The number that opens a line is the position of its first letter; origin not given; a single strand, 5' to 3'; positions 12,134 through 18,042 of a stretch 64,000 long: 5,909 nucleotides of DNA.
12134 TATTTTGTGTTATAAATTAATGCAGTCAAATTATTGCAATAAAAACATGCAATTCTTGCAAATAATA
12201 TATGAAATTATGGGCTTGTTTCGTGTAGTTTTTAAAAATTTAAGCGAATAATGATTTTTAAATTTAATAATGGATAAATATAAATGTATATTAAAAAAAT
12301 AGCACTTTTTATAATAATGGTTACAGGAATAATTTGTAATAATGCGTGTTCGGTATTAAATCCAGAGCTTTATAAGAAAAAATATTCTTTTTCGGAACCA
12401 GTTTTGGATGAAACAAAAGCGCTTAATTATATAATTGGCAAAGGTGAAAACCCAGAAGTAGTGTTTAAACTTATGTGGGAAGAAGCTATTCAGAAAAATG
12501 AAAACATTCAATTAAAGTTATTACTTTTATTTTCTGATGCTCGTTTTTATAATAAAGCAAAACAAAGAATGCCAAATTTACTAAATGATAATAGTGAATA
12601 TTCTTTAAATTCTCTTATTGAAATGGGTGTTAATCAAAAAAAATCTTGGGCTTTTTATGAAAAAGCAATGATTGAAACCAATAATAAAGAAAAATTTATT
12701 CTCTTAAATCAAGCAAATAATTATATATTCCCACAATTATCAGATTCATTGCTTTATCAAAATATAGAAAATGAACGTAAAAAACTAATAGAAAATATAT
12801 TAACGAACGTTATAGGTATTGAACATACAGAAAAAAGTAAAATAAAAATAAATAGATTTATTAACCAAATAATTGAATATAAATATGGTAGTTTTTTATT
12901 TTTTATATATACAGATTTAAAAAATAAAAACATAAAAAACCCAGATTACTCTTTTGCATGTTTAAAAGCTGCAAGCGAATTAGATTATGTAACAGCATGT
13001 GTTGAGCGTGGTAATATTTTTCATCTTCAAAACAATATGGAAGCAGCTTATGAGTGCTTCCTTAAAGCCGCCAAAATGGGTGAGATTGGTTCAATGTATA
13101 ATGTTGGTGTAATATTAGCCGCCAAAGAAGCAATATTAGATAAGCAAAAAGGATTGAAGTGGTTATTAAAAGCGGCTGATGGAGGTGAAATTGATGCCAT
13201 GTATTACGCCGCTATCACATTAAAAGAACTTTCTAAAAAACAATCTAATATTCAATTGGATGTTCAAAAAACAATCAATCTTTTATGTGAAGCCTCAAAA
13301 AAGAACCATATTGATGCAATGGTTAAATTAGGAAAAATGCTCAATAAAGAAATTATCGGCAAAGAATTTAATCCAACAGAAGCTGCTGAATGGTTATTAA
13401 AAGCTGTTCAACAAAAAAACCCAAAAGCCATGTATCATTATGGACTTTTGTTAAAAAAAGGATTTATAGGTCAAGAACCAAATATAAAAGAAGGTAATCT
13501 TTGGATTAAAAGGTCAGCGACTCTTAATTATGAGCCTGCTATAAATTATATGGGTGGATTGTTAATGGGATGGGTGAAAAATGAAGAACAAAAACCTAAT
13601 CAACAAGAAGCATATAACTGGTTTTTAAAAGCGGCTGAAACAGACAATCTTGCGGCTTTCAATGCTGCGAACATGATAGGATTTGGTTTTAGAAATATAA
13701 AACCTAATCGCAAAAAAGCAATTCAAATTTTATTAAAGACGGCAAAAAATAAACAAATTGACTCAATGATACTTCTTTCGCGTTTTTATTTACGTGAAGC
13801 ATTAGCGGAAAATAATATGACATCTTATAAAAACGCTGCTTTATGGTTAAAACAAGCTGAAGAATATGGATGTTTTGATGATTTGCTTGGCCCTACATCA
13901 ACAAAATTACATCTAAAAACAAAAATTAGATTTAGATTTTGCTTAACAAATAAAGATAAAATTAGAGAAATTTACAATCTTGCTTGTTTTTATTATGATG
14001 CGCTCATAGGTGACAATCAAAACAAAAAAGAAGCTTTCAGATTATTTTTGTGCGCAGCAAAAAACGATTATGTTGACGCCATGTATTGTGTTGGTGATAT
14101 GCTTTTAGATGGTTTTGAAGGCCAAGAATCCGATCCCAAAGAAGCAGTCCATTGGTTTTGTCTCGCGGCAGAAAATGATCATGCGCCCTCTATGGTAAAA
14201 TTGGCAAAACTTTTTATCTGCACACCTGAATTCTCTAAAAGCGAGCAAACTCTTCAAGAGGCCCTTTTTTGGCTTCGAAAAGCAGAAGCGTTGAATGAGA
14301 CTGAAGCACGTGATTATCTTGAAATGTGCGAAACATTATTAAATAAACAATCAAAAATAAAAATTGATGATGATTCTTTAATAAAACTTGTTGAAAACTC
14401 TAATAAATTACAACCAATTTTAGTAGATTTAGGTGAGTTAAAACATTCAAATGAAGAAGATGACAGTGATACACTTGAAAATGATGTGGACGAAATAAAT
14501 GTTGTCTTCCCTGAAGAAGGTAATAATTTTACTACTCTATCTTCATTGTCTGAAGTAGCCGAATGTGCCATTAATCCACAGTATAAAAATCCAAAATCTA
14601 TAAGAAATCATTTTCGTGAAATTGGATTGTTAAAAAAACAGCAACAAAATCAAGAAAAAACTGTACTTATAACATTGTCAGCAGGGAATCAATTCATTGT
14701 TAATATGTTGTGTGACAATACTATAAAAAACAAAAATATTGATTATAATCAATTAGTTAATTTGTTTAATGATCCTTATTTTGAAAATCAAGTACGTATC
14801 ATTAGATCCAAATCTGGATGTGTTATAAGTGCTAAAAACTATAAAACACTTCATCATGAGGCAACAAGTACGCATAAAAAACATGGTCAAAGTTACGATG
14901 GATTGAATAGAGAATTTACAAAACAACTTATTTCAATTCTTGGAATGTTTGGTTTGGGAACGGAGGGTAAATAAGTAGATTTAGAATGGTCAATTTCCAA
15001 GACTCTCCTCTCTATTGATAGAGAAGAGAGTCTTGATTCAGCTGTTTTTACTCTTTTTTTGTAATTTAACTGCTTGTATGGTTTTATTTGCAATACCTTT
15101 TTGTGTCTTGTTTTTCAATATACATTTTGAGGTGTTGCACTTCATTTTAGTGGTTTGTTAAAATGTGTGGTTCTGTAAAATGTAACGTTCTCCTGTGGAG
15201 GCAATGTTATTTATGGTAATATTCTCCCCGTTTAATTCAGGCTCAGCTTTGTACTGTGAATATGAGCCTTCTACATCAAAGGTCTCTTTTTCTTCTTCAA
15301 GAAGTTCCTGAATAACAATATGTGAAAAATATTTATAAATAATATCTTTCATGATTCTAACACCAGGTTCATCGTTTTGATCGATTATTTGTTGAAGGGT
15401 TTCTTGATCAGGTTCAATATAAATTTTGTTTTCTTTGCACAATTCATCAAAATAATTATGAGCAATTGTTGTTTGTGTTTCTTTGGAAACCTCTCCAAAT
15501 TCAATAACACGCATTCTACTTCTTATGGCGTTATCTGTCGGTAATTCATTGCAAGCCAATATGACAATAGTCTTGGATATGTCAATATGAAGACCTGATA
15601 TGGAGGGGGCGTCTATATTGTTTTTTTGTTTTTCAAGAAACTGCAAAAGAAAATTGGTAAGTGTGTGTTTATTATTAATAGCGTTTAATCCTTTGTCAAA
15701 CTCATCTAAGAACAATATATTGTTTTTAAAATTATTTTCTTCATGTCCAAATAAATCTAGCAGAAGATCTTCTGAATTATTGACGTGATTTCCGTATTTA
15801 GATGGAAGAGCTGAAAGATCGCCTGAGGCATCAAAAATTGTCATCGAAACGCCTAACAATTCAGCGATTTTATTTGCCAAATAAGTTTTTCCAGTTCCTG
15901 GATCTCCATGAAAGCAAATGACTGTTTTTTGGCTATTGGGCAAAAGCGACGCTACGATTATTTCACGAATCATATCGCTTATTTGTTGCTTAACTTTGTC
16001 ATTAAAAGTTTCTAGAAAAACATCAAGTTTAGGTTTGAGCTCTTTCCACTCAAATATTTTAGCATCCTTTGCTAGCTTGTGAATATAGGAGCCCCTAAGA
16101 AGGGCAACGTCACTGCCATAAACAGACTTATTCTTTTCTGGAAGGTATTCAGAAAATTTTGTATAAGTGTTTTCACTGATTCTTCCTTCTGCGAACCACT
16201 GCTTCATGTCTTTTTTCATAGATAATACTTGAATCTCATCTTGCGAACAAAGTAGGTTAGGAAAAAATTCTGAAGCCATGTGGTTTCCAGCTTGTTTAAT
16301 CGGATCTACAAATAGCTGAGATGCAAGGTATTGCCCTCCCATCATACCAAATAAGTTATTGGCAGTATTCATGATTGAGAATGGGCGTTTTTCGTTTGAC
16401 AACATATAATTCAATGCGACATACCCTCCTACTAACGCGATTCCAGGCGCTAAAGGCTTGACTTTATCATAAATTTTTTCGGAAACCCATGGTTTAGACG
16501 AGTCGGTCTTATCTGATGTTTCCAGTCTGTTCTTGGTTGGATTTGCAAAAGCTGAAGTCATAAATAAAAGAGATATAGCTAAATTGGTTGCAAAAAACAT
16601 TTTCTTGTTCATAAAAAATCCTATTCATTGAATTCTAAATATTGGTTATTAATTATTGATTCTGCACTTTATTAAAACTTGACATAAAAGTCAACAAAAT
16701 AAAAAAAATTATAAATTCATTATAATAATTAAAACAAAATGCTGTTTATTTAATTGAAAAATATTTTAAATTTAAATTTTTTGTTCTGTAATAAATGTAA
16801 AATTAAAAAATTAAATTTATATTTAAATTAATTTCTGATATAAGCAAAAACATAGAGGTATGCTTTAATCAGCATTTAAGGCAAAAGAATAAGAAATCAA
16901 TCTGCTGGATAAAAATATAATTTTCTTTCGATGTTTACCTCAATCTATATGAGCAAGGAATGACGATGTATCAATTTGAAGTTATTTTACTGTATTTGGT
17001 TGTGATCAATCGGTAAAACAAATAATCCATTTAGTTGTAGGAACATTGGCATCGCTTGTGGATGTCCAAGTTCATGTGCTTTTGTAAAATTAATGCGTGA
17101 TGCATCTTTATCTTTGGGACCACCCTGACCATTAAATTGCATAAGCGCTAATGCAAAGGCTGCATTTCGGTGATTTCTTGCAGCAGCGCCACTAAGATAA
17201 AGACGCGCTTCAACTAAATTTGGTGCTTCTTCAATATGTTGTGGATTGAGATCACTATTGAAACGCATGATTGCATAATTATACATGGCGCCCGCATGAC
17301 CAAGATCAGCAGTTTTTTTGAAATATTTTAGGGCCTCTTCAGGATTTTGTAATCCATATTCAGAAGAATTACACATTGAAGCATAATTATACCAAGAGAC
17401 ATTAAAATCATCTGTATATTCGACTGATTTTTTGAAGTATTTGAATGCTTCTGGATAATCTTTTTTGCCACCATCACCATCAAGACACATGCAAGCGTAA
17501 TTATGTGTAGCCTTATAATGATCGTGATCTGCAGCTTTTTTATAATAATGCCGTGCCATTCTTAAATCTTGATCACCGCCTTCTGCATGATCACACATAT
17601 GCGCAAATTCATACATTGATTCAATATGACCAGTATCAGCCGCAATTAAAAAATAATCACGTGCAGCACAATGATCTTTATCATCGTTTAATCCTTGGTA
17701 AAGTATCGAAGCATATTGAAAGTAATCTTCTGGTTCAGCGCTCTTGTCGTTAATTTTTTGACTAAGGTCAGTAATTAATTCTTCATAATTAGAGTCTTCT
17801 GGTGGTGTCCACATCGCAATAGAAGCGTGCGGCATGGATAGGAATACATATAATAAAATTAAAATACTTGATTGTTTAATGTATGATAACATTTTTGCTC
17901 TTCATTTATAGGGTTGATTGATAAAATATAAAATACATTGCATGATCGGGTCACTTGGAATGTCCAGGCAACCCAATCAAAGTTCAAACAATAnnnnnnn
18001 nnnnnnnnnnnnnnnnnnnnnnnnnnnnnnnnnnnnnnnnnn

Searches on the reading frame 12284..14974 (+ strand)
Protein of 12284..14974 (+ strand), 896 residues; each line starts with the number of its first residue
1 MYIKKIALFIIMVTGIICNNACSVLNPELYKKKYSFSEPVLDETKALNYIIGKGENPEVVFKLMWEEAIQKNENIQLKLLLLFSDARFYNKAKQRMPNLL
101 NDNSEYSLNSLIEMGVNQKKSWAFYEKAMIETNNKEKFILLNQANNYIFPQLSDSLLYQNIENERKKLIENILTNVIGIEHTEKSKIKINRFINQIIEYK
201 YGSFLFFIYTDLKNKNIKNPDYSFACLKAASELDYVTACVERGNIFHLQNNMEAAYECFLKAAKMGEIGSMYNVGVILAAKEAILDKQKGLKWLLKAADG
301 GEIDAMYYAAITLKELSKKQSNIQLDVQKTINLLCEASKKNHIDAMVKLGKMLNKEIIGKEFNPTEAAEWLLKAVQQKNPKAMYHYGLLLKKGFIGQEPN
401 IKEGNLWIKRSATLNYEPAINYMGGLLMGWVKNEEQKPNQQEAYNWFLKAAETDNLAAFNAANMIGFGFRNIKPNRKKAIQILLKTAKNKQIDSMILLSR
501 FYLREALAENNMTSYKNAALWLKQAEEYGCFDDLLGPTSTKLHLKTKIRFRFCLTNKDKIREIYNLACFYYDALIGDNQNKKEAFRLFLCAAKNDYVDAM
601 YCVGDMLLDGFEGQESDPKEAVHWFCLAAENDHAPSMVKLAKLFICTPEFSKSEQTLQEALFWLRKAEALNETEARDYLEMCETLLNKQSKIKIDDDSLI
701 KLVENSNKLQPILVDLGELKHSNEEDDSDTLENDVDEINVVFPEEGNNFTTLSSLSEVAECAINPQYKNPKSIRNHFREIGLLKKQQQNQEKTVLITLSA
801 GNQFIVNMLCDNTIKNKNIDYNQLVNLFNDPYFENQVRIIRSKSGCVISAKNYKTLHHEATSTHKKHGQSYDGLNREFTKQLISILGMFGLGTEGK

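Call 56: search_protein_families(library=pfam, proteins=[window:12284-14974:+])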
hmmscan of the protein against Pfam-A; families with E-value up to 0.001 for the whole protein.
window:12284-14974:+ (896 aa): 2 families
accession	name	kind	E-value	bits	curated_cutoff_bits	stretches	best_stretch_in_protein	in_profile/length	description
PF08238.18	Sel1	-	2.8e-27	94.6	30.7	1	598-633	2-36/36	Sel1 repeat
PF23310.1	TPR_27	-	0.00012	22.2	27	0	248-293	41-87/110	Plant tetratrico peptide repeats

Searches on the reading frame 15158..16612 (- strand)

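Call 38: search_protein_families(library=pfam, proteins=[window:15158-16612:-])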
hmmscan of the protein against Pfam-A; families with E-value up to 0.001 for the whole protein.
window:15158-16612:- (484 aa): 7 families
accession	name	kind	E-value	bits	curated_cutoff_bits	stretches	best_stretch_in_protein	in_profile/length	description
PF00004.35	AAA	-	3.4e-16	60.3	21.2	1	232-370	1-126/131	ATPase family associated with various cellular activities (AAA)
PF07724.20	AAA_2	-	3.8e-06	27.5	27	1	229-367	3-136/166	AAA domain (Cdc48 subfamily)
PF06309.17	Torsin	-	3.4e-05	24.4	27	1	185-251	11-75/127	Torsin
PF13401.12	AAA_22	-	5.5e-05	23.9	27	1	227-327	3-109/130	AAA domain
PF24883.2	NPHP3_N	-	0.00018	22.2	24.8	0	227-253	20-46/164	Nephrocystin 3, N-terminal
PF07728.20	AAA_5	-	0.00018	21.9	22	1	232-366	2-138/139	AAA domain (dynein-related subfamily)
PF02367.23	TsaE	-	0.00058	20.3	26.6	0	227-256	19-48/128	Threonylcarbamoyl adenosine biosynthesis protein TsaE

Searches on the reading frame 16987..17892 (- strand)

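Call 38: search_protein_families(library=pfam, proteins=[window:16987-17892:-])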
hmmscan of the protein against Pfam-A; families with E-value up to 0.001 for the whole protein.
window:16987-17892:- (301 aa): 3 families
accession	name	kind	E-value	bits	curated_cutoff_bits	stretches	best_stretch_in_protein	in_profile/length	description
PF08238.18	Sel1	-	9.6e-23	80.2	30.7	2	128-156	3-31/36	Sel1 repeat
PF23310.1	TPR_27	-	4.8e-06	26.7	27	0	182-214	43-75/110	Plant tetratrico peptide repeats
PF07719.23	TPR_2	-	0.00047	20.5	27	0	179-194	12-27/34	Tetratricopeptide repeat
